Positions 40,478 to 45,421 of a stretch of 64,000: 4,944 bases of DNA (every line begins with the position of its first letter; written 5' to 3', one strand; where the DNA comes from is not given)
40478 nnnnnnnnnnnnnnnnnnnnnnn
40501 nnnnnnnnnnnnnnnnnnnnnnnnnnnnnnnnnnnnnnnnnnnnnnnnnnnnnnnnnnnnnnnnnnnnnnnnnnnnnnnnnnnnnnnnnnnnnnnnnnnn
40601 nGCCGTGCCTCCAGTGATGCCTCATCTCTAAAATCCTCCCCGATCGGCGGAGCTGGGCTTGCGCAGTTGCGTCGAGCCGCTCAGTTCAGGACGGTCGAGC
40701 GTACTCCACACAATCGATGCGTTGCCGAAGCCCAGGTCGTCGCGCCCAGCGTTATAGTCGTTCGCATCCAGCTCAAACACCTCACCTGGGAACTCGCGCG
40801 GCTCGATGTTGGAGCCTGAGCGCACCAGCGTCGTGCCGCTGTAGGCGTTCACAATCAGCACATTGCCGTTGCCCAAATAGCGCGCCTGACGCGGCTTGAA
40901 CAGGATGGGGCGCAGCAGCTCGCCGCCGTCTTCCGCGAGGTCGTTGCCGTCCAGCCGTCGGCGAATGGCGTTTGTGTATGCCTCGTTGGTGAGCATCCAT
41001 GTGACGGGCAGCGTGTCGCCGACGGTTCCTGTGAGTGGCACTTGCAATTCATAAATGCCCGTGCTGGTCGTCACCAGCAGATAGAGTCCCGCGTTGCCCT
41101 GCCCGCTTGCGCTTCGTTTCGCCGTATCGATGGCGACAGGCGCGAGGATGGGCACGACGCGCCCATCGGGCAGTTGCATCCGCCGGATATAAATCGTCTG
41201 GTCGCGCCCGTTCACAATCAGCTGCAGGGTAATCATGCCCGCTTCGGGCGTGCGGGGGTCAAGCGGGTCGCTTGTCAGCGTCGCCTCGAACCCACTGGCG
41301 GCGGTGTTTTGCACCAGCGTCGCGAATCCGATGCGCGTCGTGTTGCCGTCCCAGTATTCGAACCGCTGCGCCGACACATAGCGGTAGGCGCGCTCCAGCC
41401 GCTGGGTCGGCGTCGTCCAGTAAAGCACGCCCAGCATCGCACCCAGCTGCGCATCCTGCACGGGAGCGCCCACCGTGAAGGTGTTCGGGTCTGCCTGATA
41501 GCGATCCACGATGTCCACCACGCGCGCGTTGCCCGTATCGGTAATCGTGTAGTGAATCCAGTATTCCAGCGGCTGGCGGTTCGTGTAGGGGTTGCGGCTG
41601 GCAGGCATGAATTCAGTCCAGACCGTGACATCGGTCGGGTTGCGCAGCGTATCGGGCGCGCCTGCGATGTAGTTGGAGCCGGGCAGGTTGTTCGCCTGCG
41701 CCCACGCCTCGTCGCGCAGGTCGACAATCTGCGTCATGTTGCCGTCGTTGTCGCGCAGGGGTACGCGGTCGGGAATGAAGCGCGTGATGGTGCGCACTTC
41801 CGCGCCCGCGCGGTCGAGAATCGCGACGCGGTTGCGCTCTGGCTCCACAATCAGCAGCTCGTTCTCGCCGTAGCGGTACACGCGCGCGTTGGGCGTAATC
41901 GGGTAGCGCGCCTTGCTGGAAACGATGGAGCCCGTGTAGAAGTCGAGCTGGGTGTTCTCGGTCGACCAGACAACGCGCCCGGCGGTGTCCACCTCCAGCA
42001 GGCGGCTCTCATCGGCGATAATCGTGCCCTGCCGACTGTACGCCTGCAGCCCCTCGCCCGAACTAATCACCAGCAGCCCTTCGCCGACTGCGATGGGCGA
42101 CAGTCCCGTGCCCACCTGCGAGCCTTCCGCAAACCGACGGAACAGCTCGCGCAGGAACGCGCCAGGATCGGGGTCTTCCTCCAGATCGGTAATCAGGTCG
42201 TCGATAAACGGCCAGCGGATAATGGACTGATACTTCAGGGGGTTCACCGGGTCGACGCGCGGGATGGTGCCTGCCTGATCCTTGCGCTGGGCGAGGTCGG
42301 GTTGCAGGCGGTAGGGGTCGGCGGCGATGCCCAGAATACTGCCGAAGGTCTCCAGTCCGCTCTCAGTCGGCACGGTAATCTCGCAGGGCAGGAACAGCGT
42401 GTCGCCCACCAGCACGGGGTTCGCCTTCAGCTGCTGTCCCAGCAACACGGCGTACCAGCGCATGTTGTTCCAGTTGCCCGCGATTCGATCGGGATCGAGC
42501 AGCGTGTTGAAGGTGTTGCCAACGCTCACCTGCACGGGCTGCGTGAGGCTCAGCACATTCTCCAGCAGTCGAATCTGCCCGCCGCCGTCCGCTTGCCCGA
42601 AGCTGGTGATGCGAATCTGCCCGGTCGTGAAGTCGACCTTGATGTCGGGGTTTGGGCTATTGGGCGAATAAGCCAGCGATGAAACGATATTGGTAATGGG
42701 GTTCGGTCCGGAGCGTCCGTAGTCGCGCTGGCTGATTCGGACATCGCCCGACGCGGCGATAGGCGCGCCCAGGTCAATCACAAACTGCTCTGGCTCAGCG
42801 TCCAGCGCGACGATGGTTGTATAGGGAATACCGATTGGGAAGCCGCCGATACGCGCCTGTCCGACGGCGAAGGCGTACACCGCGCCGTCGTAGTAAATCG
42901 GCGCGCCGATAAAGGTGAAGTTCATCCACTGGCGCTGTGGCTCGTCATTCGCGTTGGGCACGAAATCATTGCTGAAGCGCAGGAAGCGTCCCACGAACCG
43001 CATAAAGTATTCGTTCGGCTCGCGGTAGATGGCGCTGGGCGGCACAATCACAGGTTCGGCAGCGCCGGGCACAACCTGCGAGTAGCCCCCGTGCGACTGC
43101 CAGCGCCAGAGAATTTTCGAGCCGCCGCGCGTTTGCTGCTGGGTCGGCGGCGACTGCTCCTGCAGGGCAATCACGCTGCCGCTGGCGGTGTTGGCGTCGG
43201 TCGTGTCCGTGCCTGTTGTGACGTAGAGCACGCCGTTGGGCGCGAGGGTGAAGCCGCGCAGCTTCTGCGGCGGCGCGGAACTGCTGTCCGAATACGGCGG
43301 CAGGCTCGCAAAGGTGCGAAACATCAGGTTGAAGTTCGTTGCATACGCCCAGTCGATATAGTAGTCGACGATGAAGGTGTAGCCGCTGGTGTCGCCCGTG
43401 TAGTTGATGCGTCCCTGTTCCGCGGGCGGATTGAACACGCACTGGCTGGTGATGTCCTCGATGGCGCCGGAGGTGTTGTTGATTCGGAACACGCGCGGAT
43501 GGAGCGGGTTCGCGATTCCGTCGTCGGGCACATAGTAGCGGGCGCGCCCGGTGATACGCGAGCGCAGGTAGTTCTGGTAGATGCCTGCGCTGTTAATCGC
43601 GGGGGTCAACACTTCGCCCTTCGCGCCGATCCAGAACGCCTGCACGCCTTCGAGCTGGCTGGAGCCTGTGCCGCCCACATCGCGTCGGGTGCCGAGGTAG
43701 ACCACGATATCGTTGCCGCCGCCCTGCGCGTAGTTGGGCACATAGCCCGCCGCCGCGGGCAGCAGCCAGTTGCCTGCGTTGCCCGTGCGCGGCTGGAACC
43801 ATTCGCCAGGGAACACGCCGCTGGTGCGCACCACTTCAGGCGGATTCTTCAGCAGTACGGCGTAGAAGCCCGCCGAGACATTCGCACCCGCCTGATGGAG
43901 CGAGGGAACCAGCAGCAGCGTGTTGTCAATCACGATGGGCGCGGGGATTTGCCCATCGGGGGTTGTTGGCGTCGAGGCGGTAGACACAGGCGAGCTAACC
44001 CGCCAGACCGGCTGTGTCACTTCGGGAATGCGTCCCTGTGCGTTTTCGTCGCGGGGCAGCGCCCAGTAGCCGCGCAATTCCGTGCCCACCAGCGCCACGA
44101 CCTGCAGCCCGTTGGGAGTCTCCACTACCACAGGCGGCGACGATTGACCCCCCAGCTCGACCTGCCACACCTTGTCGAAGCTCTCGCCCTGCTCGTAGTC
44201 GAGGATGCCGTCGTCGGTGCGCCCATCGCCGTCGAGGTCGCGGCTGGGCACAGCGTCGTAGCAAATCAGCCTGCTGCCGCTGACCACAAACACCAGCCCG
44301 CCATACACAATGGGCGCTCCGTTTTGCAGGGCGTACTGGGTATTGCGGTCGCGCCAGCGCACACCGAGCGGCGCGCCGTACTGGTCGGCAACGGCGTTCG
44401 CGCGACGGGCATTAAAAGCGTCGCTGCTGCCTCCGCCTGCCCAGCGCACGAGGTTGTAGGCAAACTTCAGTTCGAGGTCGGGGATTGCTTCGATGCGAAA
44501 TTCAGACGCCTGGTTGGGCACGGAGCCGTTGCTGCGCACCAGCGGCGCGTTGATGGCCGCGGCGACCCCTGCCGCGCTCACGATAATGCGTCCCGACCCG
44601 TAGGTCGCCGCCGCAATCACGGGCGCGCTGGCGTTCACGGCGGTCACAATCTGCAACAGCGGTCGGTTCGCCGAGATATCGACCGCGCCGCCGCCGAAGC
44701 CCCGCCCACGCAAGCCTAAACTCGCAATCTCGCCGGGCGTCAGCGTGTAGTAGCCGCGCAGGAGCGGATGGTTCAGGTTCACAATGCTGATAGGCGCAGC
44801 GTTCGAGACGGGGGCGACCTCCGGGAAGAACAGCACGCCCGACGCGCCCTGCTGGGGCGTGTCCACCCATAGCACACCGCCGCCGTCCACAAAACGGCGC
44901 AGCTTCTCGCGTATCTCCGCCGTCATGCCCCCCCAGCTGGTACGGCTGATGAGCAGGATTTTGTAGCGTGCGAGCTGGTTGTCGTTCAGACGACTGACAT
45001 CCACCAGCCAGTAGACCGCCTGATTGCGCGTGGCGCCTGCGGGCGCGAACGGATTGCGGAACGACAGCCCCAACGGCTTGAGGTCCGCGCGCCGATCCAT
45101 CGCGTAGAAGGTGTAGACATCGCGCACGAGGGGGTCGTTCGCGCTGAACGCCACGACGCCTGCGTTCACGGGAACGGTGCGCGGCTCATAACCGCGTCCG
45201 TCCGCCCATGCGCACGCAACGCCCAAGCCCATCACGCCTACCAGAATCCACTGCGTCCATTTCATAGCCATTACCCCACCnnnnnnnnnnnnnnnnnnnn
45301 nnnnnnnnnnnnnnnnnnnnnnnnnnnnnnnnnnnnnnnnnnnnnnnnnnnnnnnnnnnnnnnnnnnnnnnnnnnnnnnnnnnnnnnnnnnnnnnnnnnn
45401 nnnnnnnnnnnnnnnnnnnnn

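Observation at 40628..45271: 1547-aa secreted propeller protein in the PilY1 position, with an unusual N-terminal GATase1/DUF4159-like module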

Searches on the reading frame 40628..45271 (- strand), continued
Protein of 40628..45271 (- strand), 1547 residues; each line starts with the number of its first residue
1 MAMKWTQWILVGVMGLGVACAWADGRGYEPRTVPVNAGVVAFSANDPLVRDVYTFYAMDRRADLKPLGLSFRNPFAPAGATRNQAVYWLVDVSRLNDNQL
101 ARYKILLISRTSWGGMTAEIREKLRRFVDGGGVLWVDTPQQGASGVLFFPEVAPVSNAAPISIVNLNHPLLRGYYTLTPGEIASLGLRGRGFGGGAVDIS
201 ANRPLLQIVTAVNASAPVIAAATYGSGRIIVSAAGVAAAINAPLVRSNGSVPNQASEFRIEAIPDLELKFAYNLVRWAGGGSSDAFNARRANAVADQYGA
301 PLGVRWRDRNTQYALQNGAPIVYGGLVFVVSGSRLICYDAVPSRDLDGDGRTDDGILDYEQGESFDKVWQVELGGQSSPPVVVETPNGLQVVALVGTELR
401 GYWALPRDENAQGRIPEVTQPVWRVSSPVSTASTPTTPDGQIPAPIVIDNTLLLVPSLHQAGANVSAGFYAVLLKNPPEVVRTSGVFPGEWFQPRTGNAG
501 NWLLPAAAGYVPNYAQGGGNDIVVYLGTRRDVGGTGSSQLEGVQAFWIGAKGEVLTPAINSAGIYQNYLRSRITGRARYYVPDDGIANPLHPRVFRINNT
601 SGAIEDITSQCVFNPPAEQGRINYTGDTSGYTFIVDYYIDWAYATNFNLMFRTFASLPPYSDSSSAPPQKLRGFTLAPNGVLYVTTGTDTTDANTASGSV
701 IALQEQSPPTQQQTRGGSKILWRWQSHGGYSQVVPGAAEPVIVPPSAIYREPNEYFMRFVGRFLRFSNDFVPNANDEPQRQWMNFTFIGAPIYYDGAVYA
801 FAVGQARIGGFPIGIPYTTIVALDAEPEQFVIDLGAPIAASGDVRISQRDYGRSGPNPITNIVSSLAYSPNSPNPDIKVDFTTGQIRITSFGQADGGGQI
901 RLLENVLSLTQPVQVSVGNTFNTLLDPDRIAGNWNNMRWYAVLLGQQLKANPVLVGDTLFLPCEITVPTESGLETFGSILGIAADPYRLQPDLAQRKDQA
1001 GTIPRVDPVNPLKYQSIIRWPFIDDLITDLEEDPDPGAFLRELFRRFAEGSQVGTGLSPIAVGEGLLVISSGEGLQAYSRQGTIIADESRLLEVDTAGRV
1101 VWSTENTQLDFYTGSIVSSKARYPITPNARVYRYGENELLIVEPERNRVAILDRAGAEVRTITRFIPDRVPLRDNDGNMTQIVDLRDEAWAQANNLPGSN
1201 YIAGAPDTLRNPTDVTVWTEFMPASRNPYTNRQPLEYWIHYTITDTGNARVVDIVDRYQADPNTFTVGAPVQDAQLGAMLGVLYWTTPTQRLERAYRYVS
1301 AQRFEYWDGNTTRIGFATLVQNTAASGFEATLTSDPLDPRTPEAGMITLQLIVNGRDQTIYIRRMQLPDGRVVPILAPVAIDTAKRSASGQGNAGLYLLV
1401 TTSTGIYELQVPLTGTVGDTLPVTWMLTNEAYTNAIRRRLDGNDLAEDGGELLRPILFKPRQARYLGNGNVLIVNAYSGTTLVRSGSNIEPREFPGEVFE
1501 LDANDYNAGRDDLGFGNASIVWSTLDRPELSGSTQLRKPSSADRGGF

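Call 47: search_solved_structures(query=A3, max_evalue=10)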
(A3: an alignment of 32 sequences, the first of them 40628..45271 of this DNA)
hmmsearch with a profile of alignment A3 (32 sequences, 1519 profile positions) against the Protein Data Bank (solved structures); distinct sequences matched with E-value up to 10: 15.
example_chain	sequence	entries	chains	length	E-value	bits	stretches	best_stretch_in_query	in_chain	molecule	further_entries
6l8a_A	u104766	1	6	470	0.046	14.5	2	948-984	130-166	Tetrathionate hydrolase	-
7cqy_A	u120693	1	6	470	0.05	14.3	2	948-984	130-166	Tetrathionate hydrolase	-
1x5p_A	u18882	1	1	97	0.07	13.8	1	968-1027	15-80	Negative elongation factor E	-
2bz2_A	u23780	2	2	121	0.14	12.9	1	968-1023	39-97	NEGATIVE ELONGATION FACTOR E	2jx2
4zlr_A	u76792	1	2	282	0.32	11.7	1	1126-1160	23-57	Brain tumor protein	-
1q7f_A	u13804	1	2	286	0.32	11.6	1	1126-1160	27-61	brain tumor CG10719-PA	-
5ex7_A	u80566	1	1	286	0.33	11.6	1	1126-1160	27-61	Brain tumor protein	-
7djl_C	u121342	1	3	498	0.34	11.6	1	1087-1193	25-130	Protein SUPPRESSOR OF QUENCHING 1, chloroplastic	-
7djm_A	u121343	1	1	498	0.36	11.5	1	1087-1193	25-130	Protein SUPPRESSOR OF QUENCHING 1, chloroplastic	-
7djk_A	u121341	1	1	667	0.6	10.8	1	1087-1193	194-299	Protein SUPPRESSOR OF QUENCHING 1, chloroplastic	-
7djj_A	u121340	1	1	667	0.6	10.8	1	1087-1193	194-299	Protein SUPPRESSOR OF QUENCHING 1, chloroplastic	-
6d69_A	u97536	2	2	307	0.7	10.5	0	1126-1165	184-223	NHL Repeat Region of D. melanogaster Thin | Thin, isoform D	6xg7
7ycx_h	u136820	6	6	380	0.86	10.2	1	968-1023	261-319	Negative elongation factor E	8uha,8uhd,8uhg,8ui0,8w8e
9j0n_X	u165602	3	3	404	0.95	10.1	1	968-1023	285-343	Negative elongation factor E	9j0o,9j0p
6gml_X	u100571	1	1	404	0.96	10.1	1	968-1023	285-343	Negative elongation factor E,Negative elongation factor E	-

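Call 71: search_protein_families(library=pfam, proteins=[L022:6813-7232:+, L029:6726-7145:+, L051:6708-7200:+], max_evalue=10)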
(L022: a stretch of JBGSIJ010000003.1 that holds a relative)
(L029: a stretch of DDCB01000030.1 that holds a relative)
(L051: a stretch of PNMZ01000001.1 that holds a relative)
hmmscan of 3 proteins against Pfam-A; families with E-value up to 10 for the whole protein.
L022:6813-7232:+ (140 aa): 0 families

L029:6726-7145:+ (140 aa): 1 family
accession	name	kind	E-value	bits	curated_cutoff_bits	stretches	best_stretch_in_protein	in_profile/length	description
PF13400.11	Tad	-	0.71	10.7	22.3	1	15-49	1-36/47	Putative Flp pilus-assembly TadE/G-like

L051:6708-7200:+ (164 aa): 1 family
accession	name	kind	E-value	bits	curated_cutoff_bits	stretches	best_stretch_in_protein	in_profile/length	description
PF05478.16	Prominin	-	0.56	8.7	34.3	1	5-71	118-178/799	Prominin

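Call 79: search_protein_families(library=pfam, proteins=[L022:803-1855:+, L022:21496-22788:+, L022:22798-23700:+, L022:23703-24599:+, L051:317-1384:+, L051:21890-23071:+, L051:23085-23975:+, L003:21177-22409:+, L029:22036-23469:+, L029:23479-24330:+], max_evalue=0.001)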
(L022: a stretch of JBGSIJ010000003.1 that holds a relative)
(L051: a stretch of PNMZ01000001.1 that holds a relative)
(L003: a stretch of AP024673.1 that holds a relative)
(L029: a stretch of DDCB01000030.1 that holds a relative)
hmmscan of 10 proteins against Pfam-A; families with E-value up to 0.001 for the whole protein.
L022:803-1855:+ (350 aa): 2 families
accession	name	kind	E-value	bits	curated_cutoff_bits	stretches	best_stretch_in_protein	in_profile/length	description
PF06750.18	A24_N_bact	-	2.3e-29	101.7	23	1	11-94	1-83/84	Bacterial Peptidase A24 N-terminal domain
PF01478.23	Peptidase_A24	-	1.5e-10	41.9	26.5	1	110-226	2-104/104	Type IV leader peptidase family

L022:21496-22788:+ (430 aa): 3 families
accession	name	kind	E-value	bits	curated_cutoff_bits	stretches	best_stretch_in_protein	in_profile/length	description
PF11104.14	PilM_2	-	2.6e-49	168.4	27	2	10-248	1-242/340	Type IV pilus assembly protein PilM;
PF14450.12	FtsA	-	4.1e-13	50.2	31.8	1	189-402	1-114/127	Cell division protein FtsA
PF06723.19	MreB_Mbl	-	4.4e-05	22.9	27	0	364-402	276-315/327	MreB/Mbl protein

L022:22798-23700:+ (300 aa): 0 families

L022:23703-24599:+ (298 aa): 0 families

L051:317-1384:+ (355 aa): 2 families
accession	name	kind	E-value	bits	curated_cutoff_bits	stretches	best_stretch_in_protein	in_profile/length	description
PF06750.18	A24_N_bact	-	1.5e-28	99.1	23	1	25-107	2-83/84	Bacterial Peptidase A24 N-terminal domain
PF01478.23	Peptidase_A24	-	5.6e-11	43.3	26.5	1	129-245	1-103/104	Type IV leader peptidase family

L051:21890-23071:+ (393 aa): 3 families
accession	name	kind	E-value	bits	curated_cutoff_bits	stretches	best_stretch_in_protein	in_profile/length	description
PF11104.14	PilM_2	-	1.9e-48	165.6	27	2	10-251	1-244/340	Type IV pilus assembly protein PilM;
PF14450.12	FtsA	-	2e-11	44.8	31.8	1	189-359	1-113/127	Cell division protein FtsA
PF06723.19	MreB_Mbl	-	7e-06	25.5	27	0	329-356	277-304/327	MreB/Mbl protein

L051:23085-23975:+ (296 aa): 0 families

L003:21177-22409:+ (410 aa): 0 families

L029:22036-23469:+ (477 aa): 3 families
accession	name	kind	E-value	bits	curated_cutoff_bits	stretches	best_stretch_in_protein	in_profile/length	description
PF11104.14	PilM_2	-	3.9e-42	144.9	27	2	10-249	1-242/340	Type IV pilus assembly protein PilM;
PF14450.12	FtsA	-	7.1e-13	49.5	31.8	1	189-447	1-114/127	Cell division protein FtsA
PF06723.19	MreB_Mbl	-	6.6e-05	22.3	27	0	377-438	239-303/327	MreB/Mbl protein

L029:23479-24330:+ (283 aa): 0 families

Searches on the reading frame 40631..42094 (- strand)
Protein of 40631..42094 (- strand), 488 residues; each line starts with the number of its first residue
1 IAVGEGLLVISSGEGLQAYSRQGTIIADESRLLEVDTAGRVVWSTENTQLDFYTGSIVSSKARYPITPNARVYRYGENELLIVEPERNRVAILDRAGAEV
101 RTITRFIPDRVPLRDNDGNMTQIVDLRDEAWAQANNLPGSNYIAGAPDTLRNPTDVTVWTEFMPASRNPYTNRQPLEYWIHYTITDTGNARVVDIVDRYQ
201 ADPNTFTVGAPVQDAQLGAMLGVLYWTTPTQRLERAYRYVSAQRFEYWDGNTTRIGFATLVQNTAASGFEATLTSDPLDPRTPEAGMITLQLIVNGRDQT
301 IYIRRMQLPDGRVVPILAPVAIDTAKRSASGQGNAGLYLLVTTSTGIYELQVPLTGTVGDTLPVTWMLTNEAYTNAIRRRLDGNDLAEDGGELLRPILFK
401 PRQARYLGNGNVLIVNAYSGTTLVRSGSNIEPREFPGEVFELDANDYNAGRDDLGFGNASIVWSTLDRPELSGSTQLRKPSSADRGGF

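Call 30: predict_structure(alignment_id=A2)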
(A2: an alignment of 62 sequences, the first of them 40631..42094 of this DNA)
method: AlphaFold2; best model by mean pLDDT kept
length: 488 residues; sequences in the alignment: 62
mean_pLDDT: 79.3   pTM: 0.76
mean pLDDT of the five models: 79.3, 76.7, 75.7, 73.1, 72.5
residues with pLDDT >= 90: 195; 70-90: 177; 50-70: 48; < 50: 68
segments of 3 or more residues with pLDDT < 50: 1-9, 15-22, 47-60, 232-234, 266-280, 472-488
pLDDT, mean of each block of 10 residues (from residue 1): 40 46 59 61 54 41 71 78 92 83 94 90 91 86 86 88 93 94 88 94 95 95 87 60 82 86 55 43 75 85 91 89 89 81 94 85 95 93 88 91 87 91 91 88 93 93 82 37 28
secondary structure, 60 per line:
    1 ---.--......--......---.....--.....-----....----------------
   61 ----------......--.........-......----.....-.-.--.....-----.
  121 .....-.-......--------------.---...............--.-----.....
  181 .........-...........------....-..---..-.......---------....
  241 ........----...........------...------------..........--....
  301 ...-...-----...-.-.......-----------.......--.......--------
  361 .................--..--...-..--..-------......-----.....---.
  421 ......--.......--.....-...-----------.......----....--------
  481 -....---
elements in order: E7-12 E15-20 E24-28 E31-35 E41-44 E71-76 E79-84 E89-94 E99-103 E110-114 E120-125 H129-134 E153-164 E176-186 E191-201 E208-211 E221-227 E237-248 E253-263 E285-294 E297-303 E305-307 E313-315 E319-325 E337-343 E346-352 E361-369 H370-377 E384-386 E401-406 E412-416 E420-426 E429-435 E438-442 E461-464 H469-472 H482-485

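Call 34: fold_search(model_id=the predicted structure, library=pdb)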
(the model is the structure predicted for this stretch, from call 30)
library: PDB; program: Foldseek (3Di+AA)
matches with E <= 10: 808; with E <= 0.001: 12
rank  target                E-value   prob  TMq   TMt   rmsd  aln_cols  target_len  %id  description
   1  8hpy_D                1.8e-05  1.00  0.26  0.25  13.8       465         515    8  Crystal structure of human LGI1-ADAM22 complex (released 2023-12-13)
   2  9bbe                  9.8e-05  0.91  0.18  0.10  23.8       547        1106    8  Co-crystal structure of human DDB1 bound to fragment UB028668 (released 2024-06-12)
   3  8j72_A                3.2e-04  1.00  0.28  0.44   9.7       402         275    9  Crystal structure of mammalian Trim71 in complex with lncRNA Trincr1 (released 2024-03-06)
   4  3no2                  3.6e-04  1.00  0.30  0.46   8.6       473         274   10  Crystal structure of a protein of unknown function (BACCAC_01654) from Bacteroides caccae at 1.35 A resolution (released 2010-07-28)
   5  9o5a_E                3.6e-04  0.92  0.24  0.27  15.9       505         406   11  The KICSTOR-GATOR1 complex (released 2026-02-18)
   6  6h0f_A                4.0e-04  0.92  0.21  0.14  21.2       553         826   11  Structure of DDB1-CRBN-pomalidomide complex bound to IKZF1(ZF2) (released 2018-11-07)
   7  7zn7_A                5.1e-04  0.90  0.21  0.15  21.5       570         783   10  Cryo-EM structure of RCMV-E E27 bound to human DDB1 (deltaBPB) and rat STAT2 CCD (released 2022-11-09)
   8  7qrv_A                5.7e-04  1.00  0.26  0.40  12.8       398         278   11  Crystal structure of NHL domain of TRIM2 (full C-terminal) (released 2022-05-04)
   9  8em4_A                5.7e-04  0.44  0.15  0.03  22.6       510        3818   11  Cryo-EM structure of LRP2 at pH 7.5 (released 2023-02-08)
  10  8glv_Cq               6.6e-04  0.47  0.14  0.07  20.6       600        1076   10  96-nm repeat unit of doublet microtubules from Chlamydomonas reinhardtii flagella (released 2023-05-31)
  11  8j72_B                7.0e-04  1.00  0.26  0.41  10.2       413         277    9  Crystal structure of mammalian Trim71 in complex with lncRNA Trincr1 (released 2024-03-06)
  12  7m0r_C                1.0e-03  0.90  0.26  0.23  17.9       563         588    7  Cryo-EM structure of the Sema3A/PlexinA4/Neuropilin 1 complex (released 2021-05-05)
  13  9jur                  1.5e-03  1.00  0.30  0.46   8.5       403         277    9  Crystal Structure of NHL domain of human E3 ubiquitin-protein ligase TRIM71 (released 2025-04-30)
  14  9g33_UQ               1.5e-03  0.97  0.28  0.18  11.9       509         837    8  Stalled 90S - Utp23-Krr1-deltaC3 (released 2025-06-18)
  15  6xg7                  1.6e-03  1.00  0.27  0.40   9.3       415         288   11  1.3 A Resolution Structure of the of the NHL Repeat Region of D. melanogaster Thin (released 2020-12-16)
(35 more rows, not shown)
